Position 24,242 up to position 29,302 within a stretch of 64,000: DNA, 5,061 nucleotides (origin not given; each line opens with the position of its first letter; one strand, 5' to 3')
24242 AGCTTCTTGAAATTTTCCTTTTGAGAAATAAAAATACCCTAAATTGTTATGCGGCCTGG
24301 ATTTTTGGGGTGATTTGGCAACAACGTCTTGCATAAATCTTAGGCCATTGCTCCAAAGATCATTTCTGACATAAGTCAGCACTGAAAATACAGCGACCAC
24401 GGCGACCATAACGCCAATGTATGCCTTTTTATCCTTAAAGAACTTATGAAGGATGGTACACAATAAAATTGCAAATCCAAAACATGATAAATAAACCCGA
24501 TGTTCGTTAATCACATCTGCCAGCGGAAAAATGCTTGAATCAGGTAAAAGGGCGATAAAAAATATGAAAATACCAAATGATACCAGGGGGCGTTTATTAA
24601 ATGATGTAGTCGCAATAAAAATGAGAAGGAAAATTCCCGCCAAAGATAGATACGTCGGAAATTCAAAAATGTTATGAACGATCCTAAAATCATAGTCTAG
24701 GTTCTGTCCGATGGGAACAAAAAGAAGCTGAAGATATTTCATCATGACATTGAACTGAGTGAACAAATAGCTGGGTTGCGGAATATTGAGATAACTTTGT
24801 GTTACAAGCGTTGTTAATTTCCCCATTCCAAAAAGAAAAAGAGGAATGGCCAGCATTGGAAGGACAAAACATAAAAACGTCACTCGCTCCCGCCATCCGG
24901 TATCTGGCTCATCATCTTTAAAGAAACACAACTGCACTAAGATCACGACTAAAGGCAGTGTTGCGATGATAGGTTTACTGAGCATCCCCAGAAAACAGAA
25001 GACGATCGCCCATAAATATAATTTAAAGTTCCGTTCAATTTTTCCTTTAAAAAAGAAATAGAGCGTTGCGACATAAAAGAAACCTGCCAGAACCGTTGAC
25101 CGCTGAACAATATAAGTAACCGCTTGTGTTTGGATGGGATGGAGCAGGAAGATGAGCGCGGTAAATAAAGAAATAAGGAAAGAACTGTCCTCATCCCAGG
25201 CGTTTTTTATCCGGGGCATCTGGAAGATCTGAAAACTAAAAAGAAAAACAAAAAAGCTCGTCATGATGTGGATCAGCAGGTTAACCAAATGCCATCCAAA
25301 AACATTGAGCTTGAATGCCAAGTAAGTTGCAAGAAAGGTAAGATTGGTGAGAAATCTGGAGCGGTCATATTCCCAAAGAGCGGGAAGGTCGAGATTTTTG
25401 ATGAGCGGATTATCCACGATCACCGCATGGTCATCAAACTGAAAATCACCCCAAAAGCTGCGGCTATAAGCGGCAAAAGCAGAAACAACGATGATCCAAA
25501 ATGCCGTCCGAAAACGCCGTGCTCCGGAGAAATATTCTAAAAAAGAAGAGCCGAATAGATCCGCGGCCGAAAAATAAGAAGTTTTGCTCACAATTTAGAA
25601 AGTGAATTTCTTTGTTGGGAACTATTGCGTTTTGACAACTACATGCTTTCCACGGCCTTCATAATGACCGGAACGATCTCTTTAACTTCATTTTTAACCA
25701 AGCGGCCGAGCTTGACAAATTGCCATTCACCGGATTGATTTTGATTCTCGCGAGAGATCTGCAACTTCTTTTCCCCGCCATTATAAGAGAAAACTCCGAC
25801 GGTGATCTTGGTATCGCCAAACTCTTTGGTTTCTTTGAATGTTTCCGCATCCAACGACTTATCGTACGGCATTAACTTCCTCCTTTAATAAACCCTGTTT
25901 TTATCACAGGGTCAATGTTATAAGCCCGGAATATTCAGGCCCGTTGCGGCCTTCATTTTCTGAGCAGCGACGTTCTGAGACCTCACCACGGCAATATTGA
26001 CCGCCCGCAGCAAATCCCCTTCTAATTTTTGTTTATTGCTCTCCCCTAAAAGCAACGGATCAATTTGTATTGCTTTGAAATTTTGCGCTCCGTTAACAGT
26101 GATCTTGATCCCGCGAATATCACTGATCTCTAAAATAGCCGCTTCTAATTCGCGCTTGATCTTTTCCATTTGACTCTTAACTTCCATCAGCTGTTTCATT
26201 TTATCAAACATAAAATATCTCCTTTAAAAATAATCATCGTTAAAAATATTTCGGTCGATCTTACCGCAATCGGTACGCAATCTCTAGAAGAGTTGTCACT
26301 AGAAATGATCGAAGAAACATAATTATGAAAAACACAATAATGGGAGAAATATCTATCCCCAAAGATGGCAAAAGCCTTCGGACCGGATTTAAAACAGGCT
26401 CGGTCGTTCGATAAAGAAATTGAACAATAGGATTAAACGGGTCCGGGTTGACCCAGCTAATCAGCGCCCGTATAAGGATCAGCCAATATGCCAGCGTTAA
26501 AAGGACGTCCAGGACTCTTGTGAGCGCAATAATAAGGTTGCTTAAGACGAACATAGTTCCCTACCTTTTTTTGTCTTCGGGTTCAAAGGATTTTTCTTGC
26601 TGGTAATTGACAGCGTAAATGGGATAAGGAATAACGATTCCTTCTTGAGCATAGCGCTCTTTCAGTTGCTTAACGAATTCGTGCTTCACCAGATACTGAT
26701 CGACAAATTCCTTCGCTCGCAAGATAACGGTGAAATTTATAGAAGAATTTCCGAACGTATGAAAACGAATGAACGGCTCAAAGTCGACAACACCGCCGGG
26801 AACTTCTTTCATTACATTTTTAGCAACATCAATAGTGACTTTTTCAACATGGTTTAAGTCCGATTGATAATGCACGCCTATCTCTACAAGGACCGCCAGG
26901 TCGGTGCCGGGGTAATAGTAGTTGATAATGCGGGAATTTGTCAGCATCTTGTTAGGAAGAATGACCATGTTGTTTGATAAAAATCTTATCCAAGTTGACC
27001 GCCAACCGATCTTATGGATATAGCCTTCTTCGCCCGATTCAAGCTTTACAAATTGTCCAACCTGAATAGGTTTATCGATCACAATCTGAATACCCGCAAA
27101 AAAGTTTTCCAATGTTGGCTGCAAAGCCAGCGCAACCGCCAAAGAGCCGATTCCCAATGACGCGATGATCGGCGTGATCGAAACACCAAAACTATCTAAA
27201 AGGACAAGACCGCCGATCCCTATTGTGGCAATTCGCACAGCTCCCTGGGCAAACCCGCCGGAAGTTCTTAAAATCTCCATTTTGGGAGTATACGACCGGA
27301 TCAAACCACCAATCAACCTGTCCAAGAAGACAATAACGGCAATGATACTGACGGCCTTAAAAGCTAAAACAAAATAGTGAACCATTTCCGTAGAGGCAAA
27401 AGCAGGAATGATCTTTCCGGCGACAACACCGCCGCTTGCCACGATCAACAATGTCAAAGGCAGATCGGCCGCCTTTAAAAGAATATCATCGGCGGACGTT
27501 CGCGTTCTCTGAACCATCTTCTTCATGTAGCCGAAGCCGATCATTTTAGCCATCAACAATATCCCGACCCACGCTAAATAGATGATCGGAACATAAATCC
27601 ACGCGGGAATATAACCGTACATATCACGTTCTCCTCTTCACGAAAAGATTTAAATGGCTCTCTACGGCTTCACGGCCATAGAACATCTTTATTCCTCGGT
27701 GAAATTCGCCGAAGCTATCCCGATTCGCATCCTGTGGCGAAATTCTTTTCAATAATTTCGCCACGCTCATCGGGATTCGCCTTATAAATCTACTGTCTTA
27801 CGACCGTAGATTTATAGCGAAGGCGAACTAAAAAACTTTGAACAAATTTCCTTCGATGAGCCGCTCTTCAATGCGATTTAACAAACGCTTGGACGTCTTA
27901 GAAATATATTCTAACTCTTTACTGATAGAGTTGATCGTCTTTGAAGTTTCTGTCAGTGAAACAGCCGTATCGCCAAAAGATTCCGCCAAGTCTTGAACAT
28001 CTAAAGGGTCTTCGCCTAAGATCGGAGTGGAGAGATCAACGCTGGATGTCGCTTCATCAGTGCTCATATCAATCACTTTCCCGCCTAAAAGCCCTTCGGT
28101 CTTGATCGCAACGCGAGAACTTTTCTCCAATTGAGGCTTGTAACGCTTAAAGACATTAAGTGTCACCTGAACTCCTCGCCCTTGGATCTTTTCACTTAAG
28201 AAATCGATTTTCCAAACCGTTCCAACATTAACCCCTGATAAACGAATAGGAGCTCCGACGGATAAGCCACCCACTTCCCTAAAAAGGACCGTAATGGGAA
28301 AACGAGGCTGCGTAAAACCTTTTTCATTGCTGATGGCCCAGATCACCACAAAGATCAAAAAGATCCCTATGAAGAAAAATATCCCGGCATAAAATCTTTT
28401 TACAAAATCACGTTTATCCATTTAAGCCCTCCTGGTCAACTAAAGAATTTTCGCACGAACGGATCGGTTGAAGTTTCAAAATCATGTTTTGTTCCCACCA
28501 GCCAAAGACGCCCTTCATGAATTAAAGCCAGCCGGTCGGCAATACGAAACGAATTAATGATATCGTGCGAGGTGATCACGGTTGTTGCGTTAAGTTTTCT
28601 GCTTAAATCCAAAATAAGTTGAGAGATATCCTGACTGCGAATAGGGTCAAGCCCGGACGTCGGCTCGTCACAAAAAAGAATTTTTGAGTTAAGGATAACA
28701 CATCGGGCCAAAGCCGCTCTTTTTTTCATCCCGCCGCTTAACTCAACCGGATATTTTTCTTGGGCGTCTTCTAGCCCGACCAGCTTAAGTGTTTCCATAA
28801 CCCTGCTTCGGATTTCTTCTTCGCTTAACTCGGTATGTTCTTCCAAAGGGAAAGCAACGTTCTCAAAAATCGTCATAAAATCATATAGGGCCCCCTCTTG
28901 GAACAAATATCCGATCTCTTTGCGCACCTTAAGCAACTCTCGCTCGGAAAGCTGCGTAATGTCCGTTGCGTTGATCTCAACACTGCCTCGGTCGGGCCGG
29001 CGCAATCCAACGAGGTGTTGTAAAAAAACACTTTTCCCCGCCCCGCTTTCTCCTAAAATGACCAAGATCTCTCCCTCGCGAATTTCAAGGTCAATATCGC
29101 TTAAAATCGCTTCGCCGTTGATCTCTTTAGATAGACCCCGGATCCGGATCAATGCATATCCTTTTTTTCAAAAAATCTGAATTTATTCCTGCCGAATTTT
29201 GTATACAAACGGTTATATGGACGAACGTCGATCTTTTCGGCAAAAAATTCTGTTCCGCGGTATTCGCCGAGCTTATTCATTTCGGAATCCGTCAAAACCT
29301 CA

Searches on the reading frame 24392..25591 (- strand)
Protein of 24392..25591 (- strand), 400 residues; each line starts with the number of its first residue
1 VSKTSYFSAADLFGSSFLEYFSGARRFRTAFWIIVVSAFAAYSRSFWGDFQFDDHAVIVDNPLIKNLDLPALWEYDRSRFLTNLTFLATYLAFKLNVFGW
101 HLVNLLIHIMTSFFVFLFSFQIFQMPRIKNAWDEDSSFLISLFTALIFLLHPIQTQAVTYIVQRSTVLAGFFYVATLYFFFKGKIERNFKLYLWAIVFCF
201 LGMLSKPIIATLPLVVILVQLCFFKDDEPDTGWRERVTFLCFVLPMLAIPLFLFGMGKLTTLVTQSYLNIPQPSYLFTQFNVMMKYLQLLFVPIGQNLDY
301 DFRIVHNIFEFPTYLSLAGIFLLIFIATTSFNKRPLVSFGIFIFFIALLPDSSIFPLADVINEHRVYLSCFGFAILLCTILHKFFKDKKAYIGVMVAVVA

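Call 87: search_protein_families(library=pfam, proteins=[window:24392-25591:-], max_evalue=1)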
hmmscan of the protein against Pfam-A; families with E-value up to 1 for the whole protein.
window:24392-25591:- (400 aa): 2 families
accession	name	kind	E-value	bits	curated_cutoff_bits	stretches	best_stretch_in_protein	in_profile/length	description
PF13231.12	PMT_2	-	0.00099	19.8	26.1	1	141-243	52-148/160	Dolichyl-phosphate-mannose-protein mannosyltransferase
PF22643.2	NagA_N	-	0.13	12.9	27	1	48-66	12-30/51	NagA composite domain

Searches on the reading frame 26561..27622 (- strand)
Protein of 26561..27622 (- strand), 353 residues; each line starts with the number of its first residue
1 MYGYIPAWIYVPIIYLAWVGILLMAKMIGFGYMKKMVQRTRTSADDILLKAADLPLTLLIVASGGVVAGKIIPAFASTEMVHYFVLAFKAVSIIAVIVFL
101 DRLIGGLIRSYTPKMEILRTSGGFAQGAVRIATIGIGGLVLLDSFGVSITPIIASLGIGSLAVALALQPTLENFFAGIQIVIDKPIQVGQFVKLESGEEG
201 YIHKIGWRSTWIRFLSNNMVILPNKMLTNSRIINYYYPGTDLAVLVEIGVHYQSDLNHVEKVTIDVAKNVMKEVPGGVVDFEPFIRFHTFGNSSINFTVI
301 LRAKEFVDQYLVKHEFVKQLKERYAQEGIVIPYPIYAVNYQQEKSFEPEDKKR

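Call 11: search_protein_families(library=pfam, proteins=[window:26561-27622:-])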
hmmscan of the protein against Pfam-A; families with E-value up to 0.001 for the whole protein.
window:26561-27622:- (353 aa): 3 families
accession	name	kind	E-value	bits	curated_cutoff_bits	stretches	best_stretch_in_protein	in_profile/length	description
PF00924.24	MS_channel_2nd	-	1.3e-15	57.6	20.2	1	171-235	3-66/68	Mechanosensitive ion channel, beta-domain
PF21082.3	MS_channel_3rd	-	9.8e-09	36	21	1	245-331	2-88/88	Mechanosensitive ion channel MscS, C-terminal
PF21088.3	MS_channel_1st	-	1.8e-07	31.4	23.1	1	128-168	2-42/42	Mechanosensitive ion channel, transmembrane helices 2/3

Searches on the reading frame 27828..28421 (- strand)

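Call 12: search_protein_families(library=pfam, proteins=[window:27828-28421:-])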
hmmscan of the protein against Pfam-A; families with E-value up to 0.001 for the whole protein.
window:27828-28421:- (197 aa): 1 family
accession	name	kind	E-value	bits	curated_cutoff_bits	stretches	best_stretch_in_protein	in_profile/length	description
PF02470.25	MlaD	-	5.7e-19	68.6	25.1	1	42-120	4-79/81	MlaD protein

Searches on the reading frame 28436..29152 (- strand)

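Call 12: search_protein_families(library=pfam, proteins=[window:28436-29152:-])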
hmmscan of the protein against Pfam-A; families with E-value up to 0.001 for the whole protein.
window:28436-29152:- (238 aa): 2 families
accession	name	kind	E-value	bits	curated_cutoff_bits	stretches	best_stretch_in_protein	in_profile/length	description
PF00005.33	ABC_tran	-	6e-34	118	25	1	17-166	1-137/137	ABC transporter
PF13304.12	AAA_21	-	1.2e-08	35.8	27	1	111-197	220-299/304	AAA domain, putative AbiEii toxin, Type IV TA system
